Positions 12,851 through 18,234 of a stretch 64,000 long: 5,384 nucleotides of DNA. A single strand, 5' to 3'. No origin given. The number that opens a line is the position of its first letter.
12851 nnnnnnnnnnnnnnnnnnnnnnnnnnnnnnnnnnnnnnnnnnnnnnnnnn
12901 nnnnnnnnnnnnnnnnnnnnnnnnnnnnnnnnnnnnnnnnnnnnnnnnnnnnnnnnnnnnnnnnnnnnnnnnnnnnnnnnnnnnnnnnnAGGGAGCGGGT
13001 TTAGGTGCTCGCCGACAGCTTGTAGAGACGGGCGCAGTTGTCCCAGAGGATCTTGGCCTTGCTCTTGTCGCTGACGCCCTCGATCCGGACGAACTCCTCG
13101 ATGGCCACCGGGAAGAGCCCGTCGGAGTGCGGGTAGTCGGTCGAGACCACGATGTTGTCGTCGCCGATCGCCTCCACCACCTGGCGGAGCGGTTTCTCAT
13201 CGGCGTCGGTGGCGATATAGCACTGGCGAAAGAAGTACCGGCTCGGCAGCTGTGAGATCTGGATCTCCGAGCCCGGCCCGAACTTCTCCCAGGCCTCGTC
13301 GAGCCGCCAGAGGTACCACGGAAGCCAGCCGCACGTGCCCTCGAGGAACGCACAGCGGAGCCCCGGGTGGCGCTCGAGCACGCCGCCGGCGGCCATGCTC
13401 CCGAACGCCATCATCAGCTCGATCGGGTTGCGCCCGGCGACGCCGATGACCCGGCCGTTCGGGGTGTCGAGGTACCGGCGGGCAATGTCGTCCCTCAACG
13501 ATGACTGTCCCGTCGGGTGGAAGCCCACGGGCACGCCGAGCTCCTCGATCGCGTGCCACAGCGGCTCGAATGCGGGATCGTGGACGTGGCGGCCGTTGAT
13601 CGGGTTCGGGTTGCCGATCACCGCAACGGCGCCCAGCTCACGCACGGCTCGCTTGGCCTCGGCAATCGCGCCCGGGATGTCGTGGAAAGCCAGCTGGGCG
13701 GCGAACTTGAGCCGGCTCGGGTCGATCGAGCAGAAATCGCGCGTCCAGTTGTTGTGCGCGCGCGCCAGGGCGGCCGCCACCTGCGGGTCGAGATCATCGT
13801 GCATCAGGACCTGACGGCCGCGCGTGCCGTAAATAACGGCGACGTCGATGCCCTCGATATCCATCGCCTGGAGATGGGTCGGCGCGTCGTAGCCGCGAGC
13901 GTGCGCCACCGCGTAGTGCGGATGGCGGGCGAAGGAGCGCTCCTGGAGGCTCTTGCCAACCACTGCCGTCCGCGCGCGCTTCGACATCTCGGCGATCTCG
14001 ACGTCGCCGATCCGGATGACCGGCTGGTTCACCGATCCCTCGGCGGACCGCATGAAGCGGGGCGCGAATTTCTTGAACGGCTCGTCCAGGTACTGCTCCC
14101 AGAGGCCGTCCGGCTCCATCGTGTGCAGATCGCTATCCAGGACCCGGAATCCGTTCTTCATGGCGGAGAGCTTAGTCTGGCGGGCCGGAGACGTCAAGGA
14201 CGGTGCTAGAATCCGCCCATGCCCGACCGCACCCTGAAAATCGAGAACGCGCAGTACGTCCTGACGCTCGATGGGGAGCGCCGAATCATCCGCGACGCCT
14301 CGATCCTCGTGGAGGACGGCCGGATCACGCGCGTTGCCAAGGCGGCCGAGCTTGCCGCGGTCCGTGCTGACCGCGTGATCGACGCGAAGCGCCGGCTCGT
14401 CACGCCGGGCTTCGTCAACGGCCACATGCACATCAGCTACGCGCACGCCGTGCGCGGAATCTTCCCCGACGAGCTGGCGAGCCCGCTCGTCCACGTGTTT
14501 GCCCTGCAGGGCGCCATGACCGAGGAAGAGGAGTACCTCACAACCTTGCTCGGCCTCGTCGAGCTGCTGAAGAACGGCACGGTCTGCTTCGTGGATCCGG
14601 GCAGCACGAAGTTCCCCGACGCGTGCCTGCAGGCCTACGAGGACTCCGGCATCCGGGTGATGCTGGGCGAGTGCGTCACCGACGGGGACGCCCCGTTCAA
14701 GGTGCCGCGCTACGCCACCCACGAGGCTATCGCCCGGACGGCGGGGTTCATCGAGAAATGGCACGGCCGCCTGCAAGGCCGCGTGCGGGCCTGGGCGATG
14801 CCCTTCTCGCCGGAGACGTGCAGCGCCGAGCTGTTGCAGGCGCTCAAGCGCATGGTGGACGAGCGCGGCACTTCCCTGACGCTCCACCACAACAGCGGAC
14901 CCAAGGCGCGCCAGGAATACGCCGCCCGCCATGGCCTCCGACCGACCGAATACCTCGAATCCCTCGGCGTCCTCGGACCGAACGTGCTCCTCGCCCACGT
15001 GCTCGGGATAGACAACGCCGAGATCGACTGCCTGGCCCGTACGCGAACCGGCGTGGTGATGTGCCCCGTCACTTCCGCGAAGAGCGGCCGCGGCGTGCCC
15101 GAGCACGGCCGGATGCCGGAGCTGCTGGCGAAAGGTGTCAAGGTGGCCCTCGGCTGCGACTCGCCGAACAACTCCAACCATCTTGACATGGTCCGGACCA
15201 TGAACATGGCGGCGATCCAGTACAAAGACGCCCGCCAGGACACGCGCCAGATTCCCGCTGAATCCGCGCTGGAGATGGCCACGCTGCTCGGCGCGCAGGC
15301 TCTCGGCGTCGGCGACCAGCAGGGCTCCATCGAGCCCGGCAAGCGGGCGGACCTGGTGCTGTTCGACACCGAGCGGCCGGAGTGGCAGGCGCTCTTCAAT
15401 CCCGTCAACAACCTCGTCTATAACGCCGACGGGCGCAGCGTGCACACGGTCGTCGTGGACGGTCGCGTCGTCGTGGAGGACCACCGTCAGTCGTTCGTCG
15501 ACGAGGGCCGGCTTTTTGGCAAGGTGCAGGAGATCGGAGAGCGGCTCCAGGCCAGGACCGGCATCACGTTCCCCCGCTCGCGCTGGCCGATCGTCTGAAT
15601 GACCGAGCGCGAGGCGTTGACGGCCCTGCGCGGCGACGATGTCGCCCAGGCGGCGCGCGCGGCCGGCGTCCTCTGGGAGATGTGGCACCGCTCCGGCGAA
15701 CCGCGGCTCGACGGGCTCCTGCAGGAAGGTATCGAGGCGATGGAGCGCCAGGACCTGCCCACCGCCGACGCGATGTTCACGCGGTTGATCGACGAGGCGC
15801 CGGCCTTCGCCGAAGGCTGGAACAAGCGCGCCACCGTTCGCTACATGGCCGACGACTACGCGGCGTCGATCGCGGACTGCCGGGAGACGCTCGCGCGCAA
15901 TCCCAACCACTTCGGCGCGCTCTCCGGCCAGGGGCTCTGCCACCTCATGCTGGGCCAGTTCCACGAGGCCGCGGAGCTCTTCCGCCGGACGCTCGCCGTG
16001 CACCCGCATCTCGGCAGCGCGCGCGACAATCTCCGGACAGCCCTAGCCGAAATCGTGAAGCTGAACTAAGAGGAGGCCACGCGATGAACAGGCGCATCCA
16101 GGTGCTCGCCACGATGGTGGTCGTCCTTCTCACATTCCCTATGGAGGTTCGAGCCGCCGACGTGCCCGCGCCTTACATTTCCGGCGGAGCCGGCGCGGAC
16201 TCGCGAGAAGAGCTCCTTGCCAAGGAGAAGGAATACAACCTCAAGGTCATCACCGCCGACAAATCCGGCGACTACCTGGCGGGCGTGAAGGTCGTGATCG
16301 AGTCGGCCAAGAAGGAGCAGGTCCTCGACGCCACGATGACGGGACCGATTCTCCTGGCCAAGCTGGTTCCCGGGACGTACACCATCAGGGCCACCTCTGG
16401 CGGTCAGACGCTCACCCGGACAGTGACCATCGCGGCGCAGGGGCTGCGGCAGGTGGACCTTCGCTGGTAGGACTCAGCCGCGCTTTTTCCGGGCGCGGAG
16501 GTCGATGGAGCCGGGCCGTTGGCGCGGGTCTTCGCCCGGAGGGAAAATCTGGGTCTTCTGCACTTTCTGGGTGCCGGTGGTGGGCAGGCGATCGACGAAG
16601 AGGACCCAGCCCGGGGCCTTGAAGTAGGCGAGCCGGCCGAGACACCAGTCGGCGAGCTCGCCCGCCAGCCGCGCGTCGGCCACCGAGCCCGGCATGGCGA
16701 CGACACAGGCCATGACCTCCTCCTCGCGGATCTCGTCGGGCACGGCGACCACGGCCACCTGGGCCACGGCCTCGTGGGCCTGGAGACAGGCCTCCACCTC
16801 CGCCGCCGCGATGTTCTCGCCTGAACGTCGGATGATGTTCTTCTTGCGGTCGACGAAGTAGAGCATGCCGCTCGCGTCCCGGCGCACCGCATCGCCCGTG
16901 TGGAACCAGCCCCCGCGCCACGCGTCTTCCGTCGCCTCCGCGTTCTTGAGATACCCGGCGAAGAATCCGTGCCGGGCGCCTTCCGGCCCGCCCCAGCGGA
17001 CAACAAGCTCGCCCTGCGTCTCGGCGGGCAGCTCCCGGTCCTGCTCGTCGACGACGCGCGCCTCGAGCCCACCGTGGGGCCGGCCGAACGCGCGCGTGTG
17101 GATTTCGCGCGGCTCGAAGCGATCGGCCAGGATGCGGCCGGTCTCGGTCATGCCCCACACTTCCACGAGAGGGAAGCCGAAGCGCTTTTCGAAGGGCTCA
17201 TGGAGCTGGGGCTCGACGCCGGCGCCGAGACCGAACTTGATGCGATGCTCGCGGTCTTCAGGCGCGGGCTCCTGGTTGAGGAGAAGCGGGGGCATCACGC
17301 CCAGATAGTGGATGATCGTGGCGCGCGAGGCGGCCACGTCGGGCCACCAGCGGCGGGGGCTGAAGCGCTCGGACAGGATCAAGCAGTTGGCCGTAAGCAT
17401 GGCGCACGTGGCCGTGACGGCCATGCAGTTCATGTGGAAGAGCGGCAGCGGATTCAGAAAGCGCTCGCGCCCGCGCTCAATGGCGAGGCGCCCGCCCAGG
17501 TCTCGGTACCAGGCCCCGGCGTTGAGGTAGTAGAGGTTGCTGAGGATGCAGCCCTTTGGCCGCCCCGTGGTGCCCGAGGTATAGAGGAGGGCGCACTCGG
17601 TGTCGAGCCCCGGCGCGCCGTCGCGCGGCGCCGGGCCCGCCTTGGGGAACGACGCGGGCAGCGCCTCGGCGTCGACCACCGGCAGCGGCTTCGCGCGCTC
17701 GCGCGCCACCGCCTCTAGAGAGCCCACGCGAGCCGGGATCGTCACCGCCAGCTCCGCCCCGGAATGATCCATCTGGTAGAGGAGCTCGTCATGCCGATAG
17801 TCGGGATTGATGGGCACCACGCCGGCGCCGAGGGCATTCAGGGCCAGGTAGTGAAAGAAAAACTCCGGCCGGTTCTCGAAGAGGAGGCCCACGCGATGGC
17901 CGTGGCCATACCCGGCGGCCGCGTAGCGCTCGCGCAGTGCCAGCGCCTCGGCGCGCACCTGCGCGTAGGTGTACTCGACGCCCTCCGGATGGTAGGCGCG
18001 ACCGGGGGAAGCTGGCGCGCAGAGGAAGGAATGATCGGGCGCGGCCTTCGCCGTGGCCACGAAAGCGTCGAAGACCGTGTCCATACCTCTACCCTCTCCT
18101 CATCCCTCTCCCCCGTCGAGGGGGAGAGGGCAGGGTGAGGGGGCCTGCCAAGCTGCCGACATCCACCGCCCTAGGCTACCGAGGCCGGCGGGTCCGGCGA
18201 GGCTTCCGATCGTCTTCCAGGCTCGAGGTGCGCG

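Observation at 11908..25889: Three-copy repeat family of about 310 bp encoding a 116 aa ORF, each copy immediately upstream of a minus-strand gene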

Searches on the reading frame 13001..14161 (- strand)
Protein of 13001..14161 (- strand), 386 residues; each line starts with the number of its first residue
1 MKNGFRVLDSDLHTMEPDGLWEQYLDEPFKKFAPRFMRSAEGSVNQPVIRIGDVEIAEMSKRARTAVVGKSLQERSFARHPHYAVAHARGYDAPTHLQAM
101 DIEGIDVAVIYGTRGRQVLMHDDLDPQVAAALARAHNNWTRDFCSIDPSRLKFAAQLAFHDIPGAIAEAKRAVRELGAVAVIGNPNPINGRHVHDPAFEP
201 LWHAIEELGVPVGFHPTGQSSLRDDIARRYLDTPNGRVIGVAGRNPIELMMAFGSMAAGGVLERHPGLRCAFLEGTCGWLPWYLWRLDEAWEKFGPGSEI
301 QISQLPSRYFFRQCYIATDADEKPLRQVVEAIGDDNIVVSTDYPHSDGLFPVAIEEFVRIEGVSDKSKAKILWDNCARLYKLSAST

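Call 58: search_protein_families(library=pfam, proteins=[window:13001-14161:-], max_evalue=0.001)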
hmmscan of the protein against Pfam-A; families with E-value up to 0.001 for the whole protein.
window:13001-14161:- (386 aa): 1 family
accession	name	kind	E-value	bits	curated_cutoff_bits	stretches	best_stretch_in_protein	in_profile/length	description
PF04909.20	Amidohydro_2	-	1.3e-30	107.6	26.4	1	92-382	20-289/289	Amidohydrolase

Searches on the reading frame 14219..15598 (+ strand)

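Call 58: search_protein_families(library=pfam, proteins=[window:14219-15598:+], max_evalue=0.001)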
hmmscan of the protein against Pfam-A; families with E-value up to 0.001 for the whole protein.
window:14219-15598:+ (459 aa): 2 families
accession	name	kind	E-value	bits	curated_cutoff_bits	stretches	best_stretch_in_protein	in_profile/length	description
PF01979.26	Amidohydro_1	-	2.1e-53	182.2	25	1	60-418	1-345/345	Amidohydrolase family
PF07969.17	Amidohydro_3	-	1e-21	78.4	29.7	1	170-419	228-472/472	Amidohydrolase family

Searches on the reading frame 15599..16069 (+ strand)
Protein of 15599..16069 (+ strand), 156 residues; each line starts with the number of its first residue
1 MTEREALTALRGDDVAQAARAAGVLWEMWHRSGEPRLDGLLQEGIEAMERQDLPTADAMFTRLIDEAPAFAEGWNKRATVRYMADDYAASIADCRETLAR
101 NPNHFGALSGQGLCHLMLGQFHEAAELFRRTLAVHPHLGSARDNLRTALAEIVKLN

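Call 58: search_protein_families(library=pfam, proteins=[window:15599-16069:+], max_evalue=0.001)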
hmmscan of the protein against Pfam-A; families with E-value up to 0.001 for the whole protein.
window:15599-16069:+ (156 aa): 9 families
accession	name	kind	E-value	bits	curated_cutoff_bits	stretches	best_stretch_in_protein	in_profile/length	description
PF13432.12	TPR_16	-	9.4e-11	42.4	32.7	2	85-132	11-58/65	Tetratricopeptide repeat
PF07719.23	TPR_2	-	1.5e-10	40.8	27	1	107-137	3-33/34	Tetratricopeptide repeat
PF00515.34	TPR_1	-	6e-10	38.9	27.8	1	107-137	3-33/34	Tetratricopeptide repeat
PF13174.12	TPR_6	-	4e-07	30.7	26.3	0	108-136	3-31/33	Tetratricopeptide repeat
PF13431.12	TPR_17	-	3.2e-06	27.4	24.4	0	94-124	2-32/34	Tetratricopeptide repeat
PF13371.12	TPR_9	-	1.4e-05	25.5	35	0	47-102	5-60/73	Tetratricopeptide repeat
PF13424.12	TPR_12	-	1.5e-05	25.5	30.1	1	73-134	5-74/77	Tetratricopeptide repeat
PF14559.12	TPR_19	-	0.00019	22.2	25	1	83-137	3-57/68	Tetratricopeptide repeat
PF13428.12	TPR_14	-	0.00038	21.3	23.5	0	113-139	9-35/44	Tetratricopeptide repeat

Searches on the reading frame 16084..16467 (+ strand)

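Call 58: search_protein_families(library=pfam, proteins=[window:16084-16467:+], max_evalue=0.001)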
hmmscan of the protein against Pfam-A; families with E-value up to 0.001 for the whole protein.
seq(128 aa): 1 family
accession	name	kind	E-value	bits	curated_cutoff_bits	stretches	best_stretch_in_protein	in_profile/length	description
PF13620.12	CarboxypepD_reg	-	0.00015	22.5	32.3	1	58-126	7-79/82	Carboxypeptidase regulatory-like domain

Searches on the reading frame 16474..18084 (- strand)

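Call 7: search_protein_families(library=pfam, proteins=[window:16474-18084:-], max_evalue=0.01)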
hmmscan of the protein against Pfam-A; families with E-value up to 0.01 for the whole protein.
window:16474-18084:- (536 aa): 2 families
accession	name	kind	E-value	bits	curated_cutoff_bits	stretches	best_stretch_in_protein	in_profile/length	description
PF00501.34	AMP-binding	-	1.2e-58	199.2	29.9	1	13-363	6-375/384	AMP-binding enzyme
PF13193.12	AMP-binding_C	-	4.6e-17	63.1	24.5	1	429-507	1-76/76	AMP-binding enzyme C-terminal domain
